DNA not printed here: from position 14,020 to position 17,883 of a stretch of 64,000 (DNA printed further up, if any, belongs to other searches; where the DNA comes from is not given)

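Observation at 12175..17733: Eukaryote-like single-chain carboxylase (BC-BCCP-central region-CT, 1852 aa) as the last gene of a FAS-II operon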

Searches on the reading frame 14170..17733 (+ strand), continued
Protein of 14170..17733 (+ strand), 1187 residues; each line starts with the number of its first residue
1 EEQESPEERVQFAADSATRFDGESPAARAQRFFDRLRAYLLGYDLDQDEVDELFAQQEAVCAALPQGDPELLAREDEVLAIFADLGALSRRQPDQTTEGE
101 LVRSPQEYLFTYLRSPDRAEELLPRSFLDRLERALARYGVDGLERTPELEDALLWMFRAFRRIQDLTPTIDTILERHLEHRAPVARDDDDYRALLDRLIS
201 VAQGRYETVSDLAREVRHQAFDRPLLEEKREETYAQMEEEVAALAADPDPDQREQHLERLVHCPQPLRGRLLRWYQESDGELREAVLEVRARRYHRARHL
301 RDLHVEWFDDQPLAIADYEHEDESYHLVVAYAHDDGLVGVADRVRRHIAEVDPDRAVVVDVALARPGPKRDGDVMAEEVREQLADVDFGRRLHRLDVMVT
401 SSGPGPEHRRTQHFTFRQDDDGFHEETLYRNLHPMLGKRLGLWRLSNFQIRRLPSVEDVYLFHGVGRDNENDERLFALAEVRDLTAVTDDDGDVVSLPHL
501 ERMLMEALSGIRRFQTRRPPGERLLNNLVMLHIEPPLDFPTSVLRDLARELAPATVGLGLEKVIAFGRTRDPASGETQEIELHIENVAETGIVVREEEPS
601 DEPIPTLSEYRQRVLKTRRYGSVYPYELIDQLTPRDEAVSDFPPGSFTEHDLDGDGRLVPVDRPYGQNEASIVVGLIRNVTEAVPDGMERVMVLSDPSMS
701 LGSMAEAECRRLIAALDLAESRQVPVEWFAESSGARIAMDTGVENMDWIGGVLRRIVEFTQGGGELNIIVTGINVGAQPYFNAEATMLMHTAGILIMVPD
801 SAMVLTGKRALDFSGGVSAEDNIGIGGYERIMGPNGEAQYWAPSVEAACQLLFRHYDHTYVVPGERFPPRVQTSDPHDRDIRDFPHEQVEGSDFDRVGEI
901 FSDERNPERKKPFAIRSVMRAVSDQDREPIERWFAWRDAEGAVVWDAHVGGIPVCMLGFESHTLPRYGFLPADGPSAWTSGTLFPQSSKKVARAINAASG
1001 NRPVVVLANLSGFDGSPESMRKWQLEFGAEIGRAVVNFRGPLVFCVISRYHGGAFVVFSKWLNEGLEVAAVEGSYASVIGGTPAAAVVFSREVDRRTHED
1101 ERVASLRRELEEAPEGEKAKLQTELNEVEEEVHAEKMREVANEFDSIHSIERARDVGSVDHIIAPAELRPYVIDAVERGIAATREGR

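Call 23: find_encoding_contigs(protein=P0002, flank=10000, max_places=3)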
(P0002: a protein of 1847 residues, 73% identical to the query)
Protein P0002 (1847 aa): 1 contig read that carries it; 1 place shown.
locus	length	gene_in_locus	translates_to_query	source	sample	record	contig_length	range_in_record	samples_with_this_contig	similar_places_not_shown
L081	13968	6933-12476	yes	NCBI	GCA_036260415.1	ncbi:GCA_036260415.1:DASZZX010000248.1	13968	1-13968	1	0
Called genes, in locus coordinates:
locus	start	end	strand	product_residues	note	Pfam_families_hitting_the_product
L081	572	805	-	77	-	-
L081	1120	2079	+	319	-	PF00698:Acyl_transf_1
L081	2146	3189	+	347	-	PF00108:Thiolase_N, PF08545:ACP_syn_III, PF08541:ACP_syn_III_C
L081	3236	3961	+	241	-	PF00106:adh_short, PF01370:Epimerase, PF03435:Sacchrp_dh_NADP (faint), PF08659:KR, PF13460:NAD_binding_10, PF13561:adh_short_C2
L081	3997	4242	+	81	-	PF00550:PP-binding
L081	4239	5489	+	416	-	PF00109:ketoacyl-synt, PF00108:Thiolase_N (weak), PF02801:Ketoacyl-synt_C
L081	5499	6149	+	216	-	PF01553:Acyltransferase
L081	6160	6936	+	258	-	PF00106:adh_short, PF13561:adh_short_C2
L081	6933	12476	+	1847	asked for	PF00289:Biotin_carb_N, PF02222:ATP-grasp (weak), PF02786:CPSase_L_D2, PF07478:Dala_Dala_lig_C, PF02785:Biotin_carb_C, PF00364:Biotin_lipoyl, PF08326:ACC_central, PF01039:Carboxyl_trans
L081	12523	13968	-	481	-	PF01300:Sua5_yciO_yrdC, PF17788:HypF_C, PF22521:HypF_C_2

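Call 25: find_encoding_contigs(protein=P0113, flank=10000, max_places=1)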
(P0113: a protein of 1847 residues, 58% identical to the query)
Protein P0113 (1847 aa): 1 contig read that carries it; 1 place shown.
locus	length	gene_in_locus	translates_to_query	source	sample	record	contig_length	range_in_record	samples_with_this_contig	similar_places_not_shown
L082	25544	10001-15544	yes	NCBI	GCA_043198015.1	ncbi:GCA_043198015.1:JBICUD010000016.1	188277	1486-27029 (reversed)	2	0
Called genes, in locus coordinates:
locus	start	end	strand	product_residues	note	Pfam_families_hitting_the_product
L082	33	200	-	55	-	-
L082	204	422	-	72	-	-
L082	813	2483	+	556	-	PF02771:Acyl-CoA_dh_N, PF02770:Acyl-CoA_dh_M, PF00441:Acyl-CoA_dh_1, PF08028:Acyl-CoA_dh_2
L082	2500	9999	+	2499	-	PF00109:ketoacyl-synt, PF02801:Ketoacyl-synt_C, PF16197:KAsynt_C_assoc, PF00698:Acyl_transf_1, PF00109:ketoacyl-synt, PF08659:KR, PF00106:adh_short, PF13561:adh_short_C2, +4 more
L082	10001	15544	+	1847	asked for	PF00289:Biotin_carb_N, PF02786:CPSase_L_D2, PF07478:Dala_Dala_lig_C, PF02785:Biotin_carb_C, PF00364:Biotin_lipoyl, PF08326:ACC_central (weak), PF01039:Carboxyl_trans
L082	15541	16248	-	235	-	PF01648:ACPS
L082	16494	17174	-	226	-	PF00571:CBS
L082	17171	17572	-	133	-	PF00011:HSP20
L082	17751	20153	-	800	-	PF03636:Glyco_hydro_65N, PF03632:Glyco_hydro_65m, PF03633:Glyco_hydro_65C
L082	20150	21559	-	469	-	PF03007:WS_DGAT_cat, PF06974:WS_DGAT_C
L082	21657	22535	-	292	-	PF08545:ACP_syn_III (faint), PF08541:ACP_syn_III_C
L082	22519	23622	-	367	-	PF08545:ACP_syn_III, PF08541:ACP_syn_III_C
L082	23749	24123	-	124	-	-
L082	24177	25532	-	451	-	PF00753:Lactamase_B (weak), PF12706:Lactamase_B_2, PF16661:Lactamase_B_6 (weak), PF10996:Beta-Casp, PF07521:RMMBL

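Call 26: find_encoding_contigs(protein=P0009, flank=10000, max_places=1)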
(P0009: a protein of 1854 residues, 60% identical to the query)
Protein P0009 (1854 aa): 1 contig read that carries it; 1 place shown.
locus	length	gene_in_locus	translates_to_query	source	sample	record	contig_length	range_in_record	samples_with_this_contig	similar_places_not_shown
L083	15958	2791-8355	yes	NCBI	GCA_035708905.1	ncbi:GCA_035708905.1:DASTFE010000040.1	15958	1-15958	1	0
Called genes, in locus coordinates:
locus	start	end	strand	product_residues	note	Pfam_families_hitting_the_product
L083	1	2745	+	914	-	PF08659:KR, PF00106:adh_short, PF13561:adh_short_C2, PF21089:PKS_DH_N, PF14765:PS-DH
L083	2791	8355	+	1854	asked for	PF00289:Biotin_carb_N, PF02222:ATP-grasp (weak), PF02786:CPSase_L_D2, PF07478:Dala_Dala_lig_C (weak), PF02785:Biotin_carb_C, PF00364:Biotin_lipoyl, PF08326:ACC_central, PF01039:Carboxyl_trans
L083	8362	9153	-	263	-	PF01648:ACPS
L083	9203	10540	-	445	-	PF01341:Glyco_hydro_6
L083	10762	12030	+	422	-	PF00202:Aminotran_3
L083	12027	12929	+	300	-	PF19709:DUF6206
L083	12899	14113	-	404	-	PF11271:PorA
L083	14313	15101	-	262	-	-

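Call 27: find_encoding_contigs(protein=P0059, flank=10000, max_places=1)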
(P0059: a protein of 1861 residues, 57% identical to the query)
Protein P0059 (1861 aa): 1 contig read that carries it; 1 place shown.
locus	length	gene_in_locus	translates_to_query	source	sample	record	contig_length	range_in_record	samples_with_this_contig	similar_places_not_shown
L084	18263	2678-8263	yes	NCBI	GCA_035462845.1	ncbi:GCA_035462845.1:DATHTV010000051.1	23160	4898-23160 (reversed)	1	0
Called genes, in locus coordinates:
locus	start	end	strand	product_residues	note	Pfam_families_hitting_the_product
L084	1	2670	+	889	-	PF08659:KR, PF00106:adh_short, PF13561:adh_short_C2, PF21089:PKS_DH_N, PF14765:PS-DH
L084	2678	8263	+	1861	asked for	PF00289:Biotin_carb_N, PF02222:ATP-grasp, PF02786:CPSase_L_D2, PF07478:Dala_Dala_lig_C, PF02785:Biotin_carb_C, PF00364:Biotin_lipoyl, PF08326:ACC_central (weak), PF01039:Carboxyl_trans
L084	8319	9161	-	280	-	PF01648:ACPS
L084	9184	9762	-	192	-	PF12724:Flavodoxin_5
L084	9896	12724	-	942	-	PF07504:FTP, PF02128:Peptidase_M36, PF02225:PA (weak)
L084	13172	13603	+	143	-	-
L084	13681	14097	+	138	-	PF00571:CBS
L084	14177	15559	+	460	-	PF00282:Pyridoxal_deC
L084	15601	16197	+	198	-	PF14145:YrhK (faint)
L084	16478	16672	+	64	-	-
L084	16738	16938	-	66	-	-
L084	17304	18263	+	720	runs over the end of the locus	PF13517:FG-GAP_3 (faint), PF20254:DMFA2_C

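Call 28: find_encoding_contigs(protein=P0078, flank=10000, max_places=1)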
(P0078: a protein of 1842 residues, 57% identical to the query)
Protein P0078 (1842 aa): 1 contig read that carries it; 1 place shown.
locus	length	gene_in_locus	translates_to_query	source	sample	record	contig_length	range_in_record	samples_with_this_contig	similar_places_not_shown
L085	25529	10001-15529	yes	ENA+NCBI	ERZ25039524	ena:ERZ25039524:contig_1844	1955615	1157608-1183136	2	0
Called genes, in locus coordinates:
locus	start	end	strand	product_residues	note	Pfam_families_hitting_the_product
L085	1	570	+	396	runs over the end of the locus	PF02771:Acyl-CoA_dh_N, PF02770:Acyl-CoA_dh_M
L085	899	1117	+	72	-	-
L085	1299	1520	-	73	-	-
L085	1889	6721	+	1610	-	-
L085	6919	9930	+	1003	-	PF00550:PP-binding (weak), PF08659:KR, PF00106:adh_short, PF13561:adh_short_C2, PF21089:PKS_DH_N, PF14765:PS-DH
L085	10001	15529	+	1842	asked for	PF00289:Biotin_carb_N, PF02785:Biotin_carb_C, PF00364:Biotin_lipoyl, PF08326:ACC_central, PF01039:Carboxyl_trans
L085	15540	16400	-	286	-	PF01648:ACPS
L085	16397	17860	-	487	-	PF03007:WS_DGAT_cat, PF06974:WS_DGAT_C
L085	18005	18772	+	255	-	PF03301:Trp_dioxygenase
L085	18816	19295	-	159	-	PF06445:GyrI-like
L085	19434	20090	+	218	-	PF01810:LysE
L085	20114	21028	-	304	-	PF00106:adh_short, PF08659:KR, PF13561:adh_short_C2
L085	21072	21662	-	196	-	-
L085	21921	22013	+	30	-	-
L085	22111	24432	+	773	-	PF00990:GGDEF, PF00563:EAL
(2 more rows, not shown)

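Call 51: search_protein_families(library=pfam, proteins=[L004:71-904:+, L004:847-7959:+, L004:13620-14342:+, L004:14384-15625:-, L004:15630-17081:-, L082:2500-9999:+], max_evalue=0.00001)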
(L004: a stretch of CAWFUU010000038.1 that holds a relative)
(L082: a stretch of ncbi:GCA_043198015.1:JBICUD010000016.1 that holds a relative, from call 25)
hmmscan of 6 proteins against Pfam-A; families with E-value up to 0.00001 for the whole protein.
L004:71-904:+ (277 aa): 2 families
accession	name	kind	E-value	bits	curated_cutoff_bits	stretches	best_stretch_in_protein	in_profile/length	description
PF02801.28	Ketoacyl-synt_C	-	5.9e-37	126.7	20.8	1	82-200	1-119/119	Beta-ketoacyl synthase, C-terminal domain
PF00109.32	ketoacyl-synt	-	4.6e-14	53.1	20.8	1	2-74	179-252/252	Beta-ketoacyl synthase, N-terminal domain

L004:847-7959:+ (2370 aa): 9 families
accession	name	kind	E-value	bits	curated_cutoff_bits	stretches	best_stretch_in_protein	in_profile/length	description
PF00698.26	Acyl_transf_1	-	7.2e-44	151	32.7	1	139-432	2-277/319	Acyl transferase domain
PF08659.16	KR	-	3e-24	86.4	22.6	1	1844-1989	36-179/180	KR domain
PF00550.31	PP-binding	-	1e-19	70.9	20.8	1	1177-1244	1-66/67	Phosphopantetheine attachment site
PF13561.12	adh_short_C2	-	9.1e-19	68.4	27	1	1846-1964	29-150/236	Enoyl-(Acyl carrier protein) reductase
PF00106.31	adh_short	-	1.2e-18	67.7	26.6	1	1845-1985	33-176/195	short chain dehydrogenase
PF14765.12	PS-DH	-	1.6e-12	47.7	23.7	1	2224-2352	30-165/166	Polyketide synthase dehydratase N-terminal domain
PF00109.32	ketoacyl-synt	-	2.8e-12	47.2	20.8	1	776-883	152-251/252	Beta-ketoacyl synthase, N-terminal domain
PF21089.3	PKS_DH_N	-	4.5e-09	36.6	27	1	2069-2158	2-90/103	Polyketide synthase dehydratase domain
PF02801.28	Ketoacyl-synt_C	-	1.4e-06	28.7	20.8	1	936-1012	39-118/119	Beta-ketoacyl synthase, C-terminal domain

L004:13620-14342:+ (240 aa): 1 family
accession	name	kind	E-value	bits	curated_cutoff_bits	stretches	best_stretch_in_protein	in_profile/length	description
PF01648.25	ACPS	-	2.4e-15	56.9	25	1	109-185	1-85/111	4'-phosphopantetheinyl transferase superfamily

L004:14384-15625:- (413 aa): 2 families
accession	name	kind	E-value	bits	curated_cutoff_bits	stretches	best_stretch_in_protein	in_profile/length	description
PF12704.14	MacB_PCD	-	4.6e-39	135.3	27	1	20-240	1-203/207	MacB-like periplasmic core domain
PF02687.27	FtsX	-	2.5e-20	73.2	25.5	1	281-406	2-120/120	FtsX-like permease C-terminal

L004:15630-17081:- (483 aa): 2 families
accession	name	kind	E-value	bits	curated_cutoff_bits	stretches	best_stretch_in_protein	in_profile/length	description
PF12704.14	MacB_PCD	-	2.2e-29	103.7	27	1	90-309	1-199/207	MacB-like periplasmic core domain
PF02687.27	FtsX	-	9.2e-16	58.4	25.5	1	360-474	3-118/120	FtsX-like permease C-terminal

L082:2500-9999:+ (2499 aa): 9 families
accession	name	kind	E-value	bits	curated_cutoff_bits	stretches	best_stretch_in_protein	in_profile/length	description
PF00109.32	ketoacyl-synt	-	6.2e-70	236.1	20.8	2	8-294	3-252/252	Beta-ketoacyl synthase, N-terminal domain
PF02801.28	Ketoacyl-synt_C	-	1.5e-43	148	20.8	2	302-420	1-119/119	Beta-ketoacyl synthase, C-terminal domain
PF00698.26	Acyl_transf_1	-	1.9e-42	146.3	32.7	1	589-869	2-268/319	Acyl transferase domain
PF08659.16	KR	-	7.6e-25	88.3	22.6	1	1909-2134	2-179/180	KR domain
PF00106.31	adh_short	-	8.5e-20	71.5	26.6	1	1992-2119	35-166/195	short chain dehydrogenase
PF14765.12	PS-DH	-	5.9e-16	58.9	23.7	1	2352-2487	22-163/166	Polyketide synthase dehydratase N-terminal domain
PF13561.12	adh_short_C2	-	1.1e-14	55.1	27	1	1993-2113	31-154/236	Enoyl-(Acyl carrier protein) reductase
PF21089.3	PKS_DH_N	-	3.1e-11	43.5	27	1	2206-2293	2-88/103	Polyketide synthase dehydratase domain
PF16197.11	KAsynt_C_assoc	-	4.8e-10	40.3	33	1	422-480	1-54/111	Ketoacyl-synthetase C-terminal extension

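Call 53: find_encoding_contigs(protein=P0005, flank=10000, max_places=1)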
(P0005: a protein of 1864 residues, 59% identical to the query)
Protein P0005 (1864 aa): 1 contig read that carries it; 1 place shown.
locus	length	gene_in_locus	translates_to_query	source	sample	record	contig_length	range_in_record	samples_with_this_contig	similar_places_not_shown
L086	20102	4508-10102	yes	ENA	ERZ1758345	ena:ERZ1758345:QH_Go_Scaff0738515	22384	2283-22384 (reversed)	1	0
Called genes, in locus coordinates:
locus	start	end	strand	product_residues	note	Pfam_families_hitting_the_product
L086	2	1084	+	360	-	?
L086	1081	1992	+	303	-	PF00005:ABC_tran, PF13304:AAA_21 (weak)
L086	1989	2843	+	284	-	-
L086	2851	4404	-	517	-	PF04675:DNA_ligase_A_N, PF01068:DNA_ligase_A_M, PF04679:DNA_ligase_A_C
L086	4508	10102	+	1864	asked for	PF00289:Biotin_carb_N, PF02222:ATP-grasp (weak), PF02786:CPSase_L_D2, PF07478:Dala_Dala_lig_C (weak), PF02785:Biotin_carb_C, PF00364:Biotin_lipoyl, PF08326:ACC_central, PF01039:Carboxyl_trans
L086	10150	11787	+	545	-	PF02878:PGM_PMM_I, PF02879:PGM_PMM_II, PF02880:PGM_PMM_III, PF00408:PGM_PMM_IV (weak)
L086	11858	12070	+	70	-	PF11272:DUF3072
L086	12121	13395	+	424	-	PF03372:Exo_endo_phos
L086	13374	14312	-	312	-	PF02653:BPD_transp_2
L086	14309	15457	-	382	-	PF02653:BPD_transp_2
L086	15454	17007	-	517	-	PF00005:ABC_tran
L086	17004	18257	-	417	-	PF02608:Bmp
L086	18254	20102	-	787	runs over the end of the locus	PF01315:Ald_Xan_dh_C, PF02738:MoCoBD_1, PF20256:MoCoBD_2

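Call 54: find_encoding_contigs(protein=P0015, flank=10000, max_places=1)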
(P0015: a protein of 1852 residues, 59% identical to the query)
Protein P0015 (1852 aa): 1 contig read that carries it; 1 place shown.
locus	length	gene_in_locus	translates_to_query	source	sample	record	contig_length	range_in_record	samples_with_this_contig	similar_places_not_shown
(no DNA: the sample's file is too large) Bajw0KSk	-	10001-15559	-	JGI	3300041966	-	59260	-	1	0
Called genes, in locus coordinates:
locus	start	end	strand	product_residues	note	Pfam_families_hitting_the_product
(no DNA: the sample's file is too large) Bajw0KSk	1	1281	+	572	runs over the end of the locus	PF02771:Acyl-CoA_dh_N, PF02770:Acyl-CoA_dh_M, PF00441:Acyl-CoA_dh_1, PF08028:Acyl-CoA_dh_2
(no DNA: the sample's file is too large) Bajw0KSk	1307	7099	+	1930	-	-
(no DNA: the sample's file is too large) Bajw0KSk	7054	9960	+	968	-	-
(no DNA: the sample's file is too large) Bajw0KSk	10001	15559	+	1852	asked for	PF00289:Biotin_carb_N, PF02786:CPSase_L_D2, PF07478:Dala_Dala_lig_C, PF02785:Biotin_carb_C, PF00364:Biotin_lipoyl, PF08326:ACC_central, PF01039:Carboxyl_trans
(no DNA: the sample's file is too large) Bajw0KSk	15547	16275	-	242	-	PF01648:ACPS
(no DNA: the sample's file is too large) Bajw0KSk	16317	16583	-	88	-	-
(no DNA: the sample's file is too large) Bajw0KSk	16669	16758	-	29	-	-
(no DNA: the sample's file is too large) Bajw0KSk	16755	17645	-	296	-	-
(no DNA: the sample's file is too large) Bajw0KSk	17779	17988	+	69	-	-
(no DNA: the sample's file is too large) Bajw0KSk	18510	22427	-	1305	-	PF12770:CHAT, PF13401:AAA_22 (faint), PF13424:TPR_12 (weak)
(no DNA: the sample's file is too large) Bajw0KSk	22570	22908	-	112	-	PF18480:DUF5615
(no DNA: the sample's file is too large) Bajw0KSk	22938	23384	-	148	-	-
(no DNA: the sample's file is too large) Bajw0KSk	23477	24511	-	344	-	PF13401:AAA_22 (weak)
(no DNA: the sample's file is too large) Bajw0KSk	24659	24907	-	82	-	-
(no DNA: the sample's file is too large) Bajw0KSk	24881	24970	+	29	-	-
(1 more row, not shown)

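Call 55: find_encoding_contigs(protein=P0104, flank=10000, max_places=1)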
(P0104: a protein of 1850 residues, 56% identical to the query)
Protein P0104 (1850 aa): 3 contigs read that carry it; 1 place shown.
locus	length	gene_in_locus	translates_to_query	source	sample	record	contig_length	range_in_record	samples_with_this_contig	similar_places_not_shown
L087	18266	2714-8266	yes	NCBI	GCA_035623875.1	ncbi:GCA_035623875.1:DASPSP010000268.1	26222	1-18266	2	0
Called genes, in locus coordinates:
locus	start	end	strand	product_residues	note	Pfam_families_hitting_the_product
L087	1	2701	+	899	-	PF08659:KR, PF00106:adh_short, PF13561:adh_short_C2, PF21089:PKS_DH_N, PF14765:PS-DH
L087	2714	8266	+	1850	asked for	PF00289:Biotin_carb_N, PF02222:ATP-grasp (weak), PF02786:CPSase_L_D2, PF07478:Dala_Dala_lig_C, PF02785:Biotin_carb_C, PF00364:Biotin_lipoyl, PF08326:ACC_central, PF01039:Carboxyl_trans, +1 more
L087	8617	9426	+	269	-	PF02405:MlaE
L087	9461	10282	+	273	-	PF02405:MlaE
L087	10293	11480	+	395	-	PF02470:MlaD, PF11887:Mce4_CUP1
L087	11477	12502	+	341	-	PF02470:MlaD, PF11887:Mce4_CUP1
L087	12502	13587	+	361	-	PF02470:MlaD, PF11887:Mce4_CUP1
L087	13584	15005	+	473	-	PF02470:MlaD, PF11887:Mce4_CUP1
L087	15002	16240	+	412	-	PF02470:MlaD, PF11887:Mce4_CUP1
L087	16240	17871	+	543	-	PF02470:MlaD, PF11887:Mce4_CUP1 (weak)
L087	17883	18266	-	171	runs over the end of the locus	-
